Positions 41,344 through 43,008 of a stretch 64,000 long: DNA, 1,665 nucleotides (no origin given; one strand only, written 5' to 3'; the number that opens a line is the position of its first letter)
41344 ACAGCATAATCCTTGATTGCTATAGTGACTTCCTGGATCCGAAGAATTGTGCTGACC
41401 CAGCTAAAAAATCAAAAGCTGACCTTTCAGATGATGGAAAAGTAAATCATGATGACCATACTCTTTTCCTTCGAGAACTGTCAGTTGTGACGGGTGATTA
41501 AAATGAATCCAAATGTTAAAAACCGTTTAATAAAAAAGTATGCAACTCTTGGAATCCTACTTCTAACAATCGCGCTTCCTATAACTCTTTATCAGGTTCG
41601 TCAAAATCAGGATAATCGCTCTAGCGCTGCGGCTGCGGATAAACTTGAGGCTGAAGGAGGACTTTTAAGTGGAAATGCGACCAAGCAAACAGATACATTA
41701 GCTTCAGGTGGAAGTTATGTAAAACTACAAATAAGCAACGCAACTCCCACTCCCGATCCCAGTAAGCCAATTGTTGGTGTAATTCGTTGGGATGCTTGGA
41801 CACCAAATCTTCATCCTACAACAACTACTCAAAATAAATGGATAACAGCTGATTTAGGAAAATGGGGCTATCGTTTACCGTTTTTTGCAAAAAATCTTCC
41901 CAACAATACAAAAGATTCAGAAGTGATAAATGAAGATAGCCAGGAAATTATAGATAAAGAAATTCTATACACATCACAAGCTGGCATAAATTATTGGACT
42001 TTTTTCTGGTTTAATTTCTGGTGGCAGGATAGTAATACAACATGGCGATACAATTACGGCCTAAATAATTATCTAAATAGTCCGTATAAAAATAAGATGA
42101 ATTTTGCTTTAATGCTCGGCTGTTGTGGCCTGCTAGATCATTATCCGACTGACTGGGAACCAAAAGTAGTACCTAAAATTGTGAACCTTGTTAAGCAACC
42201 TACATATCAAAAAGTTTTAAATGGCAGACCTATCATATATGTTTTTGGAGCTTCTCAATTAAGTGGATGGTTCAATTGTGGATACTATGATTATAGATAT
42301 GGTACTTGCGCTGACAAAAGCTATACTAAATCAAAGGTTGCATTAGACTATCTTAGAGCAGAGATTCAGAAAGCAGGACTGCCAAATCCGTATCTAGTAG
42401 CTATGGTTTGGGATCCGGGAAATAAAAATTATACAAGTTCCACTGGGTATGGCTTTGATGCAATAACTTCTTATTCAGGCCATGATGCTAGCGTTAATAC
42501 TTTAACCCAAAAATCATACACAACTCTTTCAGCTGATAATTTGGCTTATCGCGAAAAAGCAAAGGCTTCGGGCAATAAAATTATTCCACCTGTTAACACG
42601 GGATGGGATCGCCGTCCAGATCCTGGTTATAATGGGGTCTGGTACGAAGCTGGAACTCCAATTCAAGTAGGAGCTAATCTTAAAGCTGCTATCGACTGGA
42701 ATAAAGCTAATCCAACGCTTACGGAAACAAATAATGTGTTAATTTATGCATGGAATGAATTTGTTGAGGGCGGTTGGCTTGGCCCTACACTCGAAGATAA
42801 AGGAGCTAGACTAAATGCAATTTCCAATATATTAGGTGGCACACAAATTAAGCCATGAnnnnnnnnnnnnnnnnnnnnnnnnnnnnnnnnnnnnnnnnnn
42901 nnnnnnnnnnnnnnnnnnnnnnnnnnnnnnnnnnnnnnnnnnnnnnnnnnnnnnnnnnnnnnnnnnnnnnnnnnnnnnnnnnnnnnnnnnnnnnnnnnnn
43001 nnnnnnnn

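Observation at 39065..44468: Cohesin/dockerin-like secreted protein module inserted between rplA and rplJ inside the ribosomal protein operon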

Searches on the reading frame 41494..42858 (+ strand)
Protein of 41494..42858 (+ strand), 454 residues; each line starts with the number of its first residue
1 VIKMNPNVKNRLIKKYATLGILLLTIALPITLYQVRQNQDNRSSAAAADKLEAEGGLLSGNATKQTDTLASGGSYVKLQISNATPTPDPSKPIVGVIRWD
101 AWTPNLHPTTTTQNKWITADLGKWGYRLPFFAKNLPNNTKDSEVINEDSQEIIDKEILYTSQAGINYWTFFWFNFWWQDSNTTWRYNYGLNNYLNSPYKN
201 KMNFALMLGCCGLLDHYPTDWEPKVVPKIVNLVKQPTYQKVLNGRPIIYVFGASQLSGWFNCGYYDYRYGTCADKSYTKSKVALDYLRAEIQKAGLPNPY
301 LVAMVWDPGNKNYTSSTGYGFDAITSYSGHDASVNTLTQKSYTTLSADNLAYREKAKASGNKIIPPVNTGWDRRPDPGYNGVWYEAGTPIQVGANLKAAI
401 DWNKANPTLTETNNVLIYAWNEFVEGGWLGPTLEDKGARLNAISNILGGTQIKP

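Call 3: search_protein_families(library=pfam, proteins=[window:41494-42858:+], max_evalue=1)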
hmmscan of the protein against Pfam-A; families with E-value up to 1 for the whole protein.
window:41494-42858:+ (454 aa): 1 family
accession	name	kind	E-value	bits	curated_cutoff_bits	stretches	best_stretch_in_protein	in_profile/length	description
PF14307.12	Glyco_tran_WbsX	-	2.6e-09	37.4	25.1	1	278-442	170-349/350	Glycosyltransferase WbsX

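Call 4: search_protein_families(library=ncbifam, proteins=[window:41494-42858:+], max_evalue=1)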
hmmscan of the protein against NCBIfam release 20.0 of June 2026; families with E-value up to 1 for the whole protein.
window:41494-42858:+ (454 aa): 0 families

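Call 20: search_solved_structures(query=window:41494-42858:+, max_evalue=1, show_alignments=1)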
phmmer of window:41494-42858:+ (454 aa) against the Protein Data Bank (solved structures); distinct sequences matched with E-value up to 1: 0.

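Call 41: find_homologous_proteins(query=window:41494-42855:+)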
Query window:41494-42855:+ (454 aa): 216 proteins with E <= 0.001 among 5196 candidates; the best 120 are listed.
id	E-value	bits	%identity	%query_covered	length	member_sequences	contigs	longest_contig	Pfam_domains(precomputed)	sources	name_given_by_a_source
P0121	0.0e+0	1056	100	99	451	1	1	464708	PF14307.13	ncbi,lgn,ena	-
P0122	4.0e-83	298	44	79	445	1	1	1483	PF14307.13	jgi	jgi:hypothetical protein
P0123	3.1e-70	255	40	78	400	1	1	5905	PF14307.13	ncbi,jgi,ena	jgi:hypothetical protein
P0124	4.1e-65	238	40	81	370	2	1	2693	PF14307.13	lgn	-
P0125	1.7e-61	226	38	78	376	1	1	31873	PF14307.13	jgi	jgi:hypothetical protein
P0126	1.5e-59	220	35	83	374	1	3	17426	PF14307.13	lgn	-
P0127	4.6e-59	218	38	78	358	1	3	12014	PF14307.13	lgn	-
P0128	7.2e-58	214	38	80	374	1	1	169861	PF14307.13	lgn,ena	-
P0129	1.5e-57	213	37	77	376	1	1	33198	PF14307.13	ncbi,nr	ncbi:MAG: glycoside hydrolase family 99-like domain-containing protein [Desulfuromonadales bacterium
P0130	2.1e-57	213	39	78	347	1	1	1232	PF14307.13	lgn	-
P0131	3.5e-56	209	38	82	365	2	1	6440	PF14307.13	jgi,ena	-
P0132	4.8e-56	208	34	83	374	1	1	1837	PF14307.13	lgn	-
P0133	6.7e-53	198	36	79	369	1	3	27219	PF14307.13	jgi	jgi:hypothetical protein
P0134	1.2e-52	197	35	78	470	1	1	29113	PF14307.13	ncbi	-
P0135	1.2e-52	197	36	80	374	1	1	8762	PF14307.13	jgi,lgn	jgi:hypothetical protein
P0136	1.3e-52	197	35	78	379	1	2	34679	PF14307.13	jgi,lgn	-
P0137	1.5e-52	197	36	79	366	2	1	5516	PF14307.13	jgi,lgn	-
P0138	2.0e-52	196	35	81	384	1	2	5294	PF14307.13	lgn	-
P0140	6.9e-52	195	34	80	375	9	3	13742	PF14307.13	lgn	-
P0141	1.0e-51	194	34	78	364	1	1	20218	PF14307.13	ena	-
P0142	4.9e-51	192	36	79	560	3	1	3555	PF14307.13,PF00395.26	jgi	-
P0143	5.7e-51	192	37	78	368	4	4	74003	PF14307.13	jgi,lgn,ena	jgi:hypothetical protein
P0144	9.8e-51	191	36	80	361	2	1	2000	PF14307.13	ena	-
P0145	2.5e-50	189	34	81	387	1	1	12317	PF14307.13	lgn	-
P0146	1.9e-49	187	35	79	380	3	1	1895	PF14307.13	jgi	-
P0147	2.1e-49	186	33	84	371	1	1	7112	PF14307.13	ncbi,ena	-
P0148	4.6e-49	185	35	82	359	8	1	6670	PF14307.13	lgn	-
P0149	5.9e-49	185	34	80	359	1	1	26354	PF14307.13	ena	-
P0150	1.6e-48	184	35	79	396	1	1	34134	PF14307.13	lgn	-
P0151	1.8e-48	183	35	80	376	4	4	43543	PF14307.13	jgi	-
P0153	2.3e-48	183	34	81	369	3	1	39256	PF14307.13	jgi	-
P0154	1.1e-47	181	35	79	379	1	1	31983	PF14307.13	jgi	-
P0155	1.1e-47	181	35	78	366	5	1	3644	PF14307.13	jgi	jgi:hypothetical protein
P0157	1.4e-47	180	34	79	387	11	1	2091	PF14307.13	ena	-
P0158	1.9e-47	180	35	78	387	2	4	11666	PF14307.13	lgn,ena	-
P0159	7.6e-47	178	34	80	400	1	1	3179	PF14307.13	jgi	jgi:hypothetical protein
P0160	7.6e-47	178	34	79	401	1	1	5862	PF14307.13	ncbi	-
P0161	2.2e-46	177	33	80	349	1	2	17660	PF14307.13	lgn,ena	-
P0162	4.2e-46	176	34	79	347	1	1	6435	PF14307.13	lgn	-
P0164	7.9e-46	175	35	79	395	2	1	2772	PF14307.13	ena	-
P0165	1.1e-45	174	33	81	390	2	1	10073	PF14307.13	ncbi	-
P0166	1.3e-45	174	35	82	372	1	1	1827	PF14307.13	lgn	-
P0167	1.3e-45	174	35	81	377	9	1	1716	PF14307.13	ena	-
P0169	2.0e-45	173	33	82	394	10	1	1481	PF14307.13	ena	-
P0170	2.5e-45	173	32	87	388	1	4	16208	PF14307.13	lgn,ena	-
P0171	2.8e-45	173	34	78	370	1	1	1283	PF14307.13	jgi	jgi:hypothetical protein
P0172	5.5e-45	172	33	79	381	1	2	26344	PF14307.13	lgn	-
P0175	1.9e-44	170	34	76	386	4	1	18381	PF14307.13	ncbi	-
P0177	4.1e-44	169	34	79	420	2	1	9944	PF14307.13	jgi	jgi:hypothetical protein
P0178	5.7e-44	169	35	82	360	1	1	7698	PF14307.13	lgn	-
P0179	6.7e-44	168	33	79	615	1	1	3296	PF14307.13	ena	-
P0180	2.1e-43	167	31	79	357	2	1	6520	PF14307.13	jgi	jgi:hypothetical protein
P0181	2.5e-43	166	35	81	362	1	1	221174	PF14307.13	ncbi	-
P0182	2.6e-43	166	34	79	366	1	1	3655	PF14307.13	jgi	jgi:hypothetical protein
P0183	3.1e-43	166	34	79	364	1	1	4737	PF14307.13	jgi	jgi:hypothetical protein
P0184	3.4e-43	166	34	81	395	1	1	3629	PF14307.13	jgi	jgi:hypothetical protein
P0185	3.7e-43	166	35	83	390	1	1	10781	PF14307.13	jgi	jgi:hypothetical protein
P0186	3.9e-43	166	35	81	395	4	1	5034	PF14307.13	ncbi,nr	ncbi:MAG: hypothetical protein DRP62_05050 [Planctomycetota bacterium]|nr:MAG: hypothetical protein 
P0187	3.9e-43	166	33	83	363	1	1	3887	PF14307.13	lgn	-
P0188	4.4e-43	166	33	79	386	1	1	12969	PF14307.13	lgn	-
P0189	5.2e-43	165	31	79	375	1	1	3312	PF14307.13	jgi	jgi:hypothetical protein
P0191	7.1e-43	165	34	81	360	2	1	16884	PF14307.13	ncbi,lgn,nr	ncbi:MAG TPA: glycoside hydrolase family 99-like domain-containing protein [Hanamia sp.]|nr:glycosid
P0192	1.0e-42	164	34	80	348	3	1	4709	PF14307.13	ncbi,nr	ncbi:MAG: hypothetical protein QME94_06735 [Anaerolineae bacterium]|nr:hypothetical protein [Anaerol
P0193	1.3e-42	164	33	80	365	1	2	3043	PF14307.13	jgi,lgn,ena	-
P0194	1.6e-42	164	34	80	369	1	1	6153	PF14307.13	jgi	jgi:hypothetical protein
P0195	1.9e-42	164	32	80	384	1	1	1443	PF14307.13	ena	-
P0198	3.1e-42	163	33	78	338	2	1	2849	PF14307.13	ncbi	-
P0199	3.2e-42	163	34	79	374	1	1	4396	PF14307.13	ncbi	-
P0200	5.5e-42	162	35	79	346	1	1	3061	PF14307.13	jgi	jgi:hypothetical protein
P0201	9.0e-42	161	34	82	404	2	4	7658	PF14307.13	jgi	jgi:hypothetical protein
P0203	1.1e-41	161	33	81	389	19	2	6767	PF14307.13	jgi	jgi:hypothetical protein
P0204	1.3e-41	161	34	78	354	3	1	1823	PF14307.13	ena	-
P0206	3.2e-41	159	33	78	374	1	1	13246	PF14307.13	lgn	-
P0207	4.0e-41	159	35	79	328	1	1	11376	PF14307.13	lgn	-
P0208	6.7e-41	158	35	72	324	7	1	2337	PF14307.13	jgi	-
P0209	7.6e-41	158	32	79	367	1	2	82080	PF14307.13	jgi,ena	jgi:hypothetical protein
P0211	8.5e-41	158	35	81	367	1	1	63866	PF14307.13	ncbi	-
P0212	1.1e-40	158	32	79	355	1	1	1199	PF14307.13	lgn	-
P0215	2.8e-40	156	34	81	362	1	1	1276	PF14307.13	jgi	-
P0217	4.0e-40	156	33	77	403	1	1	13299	PF14307.13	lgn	-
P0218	7.0e-40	155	31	77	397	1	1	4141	PF14307.13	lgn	-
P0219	9.3e-40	155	32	79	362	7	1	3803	PF14307.13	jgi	jgi:hypothetical protein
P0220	1.0e-39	155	31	81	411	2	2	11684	PF14307.13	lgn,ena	-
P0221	1.2e-39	154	31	78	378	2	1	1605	PF14307.13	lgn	-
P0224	2.2e-39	153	33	79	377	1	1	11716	PF14307.13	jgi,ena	-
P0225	2.7e-39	153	34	79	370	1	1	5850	PF14307.13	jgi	jgi:Glycosyltransferase WbsX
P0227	3.6e-39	153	31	89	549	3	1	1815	PF14307.13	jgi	-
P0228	4.5e-39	152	36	78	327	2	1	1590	PF14307.13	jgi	jgi:hypothetical protein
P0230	1.4e-38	151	33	79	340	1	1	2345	PF14307.13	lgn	-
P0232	2.3e-38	150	32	79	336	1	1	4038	PF14307.13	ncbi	-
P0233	3.8e-38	149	33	80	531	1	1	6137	PF14307.13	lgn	-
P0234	3.9e-38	149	32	79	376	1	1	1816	PF14307.13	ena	-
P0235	4.6e-38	149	32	81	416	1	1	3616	PF14307.13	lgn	-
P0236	6.1e-38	149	33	78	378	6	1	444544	PF14307.13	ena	-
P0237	8.1e-38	148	34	79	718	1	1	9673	PF00404.25,PF14307.13,PF13385.14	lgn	-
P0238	1.2e-37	148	32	79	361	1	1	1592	PF14307.13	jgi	jgi:hypothetical protein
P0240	3.3e-37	146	32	79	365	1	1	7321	PF14307.13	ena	-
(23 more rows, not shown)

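Call 43: find_encoding_contigs(protein=P0121, flank=6000, max_places=3)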
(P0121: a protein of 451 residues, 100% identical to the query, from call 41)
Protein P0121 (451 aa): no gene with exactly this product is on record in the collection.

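Call 44: list_cluster_members(proteins=[P0121, P0241, P0002])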
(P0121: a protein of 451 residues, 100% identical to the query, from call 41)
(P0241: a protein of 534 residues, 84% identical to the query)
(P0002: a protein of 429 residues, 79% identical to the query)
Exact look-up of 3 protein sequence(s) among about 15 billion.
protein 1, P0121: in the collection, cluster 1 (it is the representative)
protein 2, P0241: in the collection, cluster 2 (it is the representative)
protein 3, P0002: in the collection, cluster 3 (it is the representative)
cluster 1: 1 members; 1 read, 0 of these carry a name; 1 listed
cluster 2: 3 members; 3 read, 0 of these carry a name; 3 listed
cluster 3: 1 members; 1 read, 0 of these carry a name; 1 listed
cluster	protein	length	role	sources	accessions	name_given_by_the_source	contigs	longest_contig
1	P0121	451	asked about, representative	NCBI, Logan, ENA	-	-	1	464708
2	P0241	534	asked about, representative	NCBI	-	-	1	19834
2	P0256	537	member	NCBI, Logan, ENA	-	-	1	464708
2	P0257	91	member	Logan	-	-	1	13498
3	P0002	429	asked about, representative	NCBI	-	-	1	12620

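Call 49: search_solved_structures(query=A2, max_evalue=1)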
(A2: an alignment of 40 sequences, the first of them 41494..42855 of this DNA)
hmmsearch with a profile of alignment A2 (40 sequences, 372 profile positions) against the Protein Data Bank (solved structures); distinct sequences matched with E-value up to 1: 0.

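Call 59: predict_structure(alignment_id=A2)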
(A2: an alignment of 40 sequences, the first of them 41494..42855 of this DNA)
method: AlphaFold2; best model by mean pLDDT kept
length: 454 residues; sequences in the alignment: 40
mean_pLDDT: 83.5   pTM: 0.78
mean pLDDT of the five models: 83.5, 82.4, 82.3, 82.0, 80.9
residues with pLDDT >= 90: 225; 70-90: 135; 50-70: 69; < 50: 25
segments of 3 or more residues with pLDDT < 50: 55-74, 78-81
pLDDT, mean of each block of 10 residues (from residue 1): 75 90 83 72 60 46 43 49 69 94 56 62 81 66 68 94 97 80 78 96 93 73 94 98 97 90 85 88 96 98 94 87 92 81 96 96 96 86 93 98 97 95 87 90 95 78
secondary structure, 60 per line:
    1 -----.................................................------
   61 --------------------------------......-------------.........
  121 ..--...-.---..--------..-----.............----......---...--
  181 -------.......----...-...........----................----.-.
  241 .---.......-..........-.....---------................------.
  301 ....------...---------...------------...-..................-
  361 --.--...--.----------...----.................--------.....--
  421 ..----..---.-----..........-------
elements in order: H6-54 E93-98 H112-122 H150-162 E167-172 H188-194 E203-209 H210-213 H218-233 E245-251 H253-262 H264-268 H278-293 E300-304 E323-325 E338-340 H342-359 E366-368 E382-384 H389-405 E414-418 H438-447

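Call 62: fold_search(model_id=the predicted structure, library=pdb)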
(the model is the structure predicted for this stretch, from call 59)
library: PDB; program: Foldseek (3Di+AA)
matches with E <= 10: 1615; with E <= 0.001: 140
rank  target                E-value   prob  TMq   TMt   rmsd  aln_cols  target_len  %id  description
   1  4ad0_B                7.5e-10  1.00  0.46  0.62   7.3       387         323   13  Structure of the GH99 endo-alpha-mannosidase from Bacteriodes thetaiotaomicron in complex with BIS-TRIS-Propane (released 2012-02-01)
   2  6fwi                  9.0e-10  1.00  0.46  0.58   7.8       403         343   12  Structure of the GH99 endo-alpha-mannanase from Bacteroides xylanisolvens in complex with alpha-Glc-1,3-(1,2-anhydro-car (released 2019-09-18)
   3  4acz_B                9.0e-10  1.00  0.45  0.58   7.8       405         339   12  Structure of the GH99 endo-alpha-mannosidase from Bacteroides thetaiotaomicron (released 2012-02-01)
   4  4ad2_A                1.2e-09  1.00  0.46  0.58   7.9       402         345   11  Structure of the GH99 endo-alpha-mannosidase from Bacteroides xylanisolvens in complex with glucose-1,3-isofagomine (released 2012-02-01)
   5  6zj1_AAA              1.4e-09  1.00  0.47  0.57   8.7       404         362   12  Structure of an inactive E404Q variant of the catalytic domain of human endo-alpha-mannosidase MANEA in complex with (released 2020-12-02)
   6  6fwg_A                2.0e-09  1.00  0.46  0.58   8.4       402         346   11  Structure of an E333Q variant of the GH99 endo-alpha-mannanase from Bacteroides xylanisolvens in complex with tetraman (released 2019-09-18)
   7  5m03_A                2.1e-09  1.00  0.46  0.57   8.4       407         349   11  Structure of the GH99 endo-alpha-mannanase from Bacteroides xylanisolvens in complex with mannose-alpha-1,3-noeuromyci (released 2017-01-11)
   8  6zfq                  2.2e-09  1.00  0.47  0.60   7.7       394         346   13  Structure of the catalytic domain of human endo-alpha-mannosidase MANEA in complex with bis-tris (released 2020-11-18)
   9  4acy_A                2.6e-09  1.00  0.45  0.58   8.3       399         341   12  Selenomethionine derivative of the GH99 endo-alpha-mannosidase from Bacteroides thetaiotaomicron (released 2012-02-01)
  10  5mel                  3.0e-09  1.00  0.42  0.53   9.3       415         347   11  Structure of an E333Q variant of the GH99 endo-alpha-mannanase from Bacteroides xylanisolvens in complex with Glc-alpha- (released 2017-01-11)
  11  4ad0_A                3.2e-09  1.00  0.46  0.63   7.1       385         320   13  Structure of the GH99 endo-alpha-mannosidase from Bacteriodes thetaiotaomicron in complex with BIS-TRIS-Propane (released 2012-02-01)
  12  6zj6                  3.2e-09  1.00  0.46  0.57   8.1       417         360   11  Structure of the GH99 endo-alpha-mannanase from Bacteroides xylanisolvens in complex with cyclohexylmethyl-Glc-1,3-isofa (released 2020-11-18)
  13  5m3w_A                3.2e-09  1.00  0.45  0.57   8.5       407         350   11  Structure of the GH99 endo-alpha-mannanase from Bacteroides xylanisolvens in complex with mannose-alpha-1,3-1,2-dideox (released 2017-01-11)
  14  4ad5_A                3.2e-09  1.00  0.45  0.56   8.4       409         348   12  Structure of the GH99 endo-alpha-mannosidase from Bacteroides xylanisolvens in complex with glucose-1,3-deoxymannojiri (released 2012-02-01)
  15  6zdc                  3.2e-09  1.00  0.45  0.57   7.1       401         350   13  Structure of the catalytic domain of human endo-alpha-mannosidase MANEA in complex with nickel (released 2020-11-18)
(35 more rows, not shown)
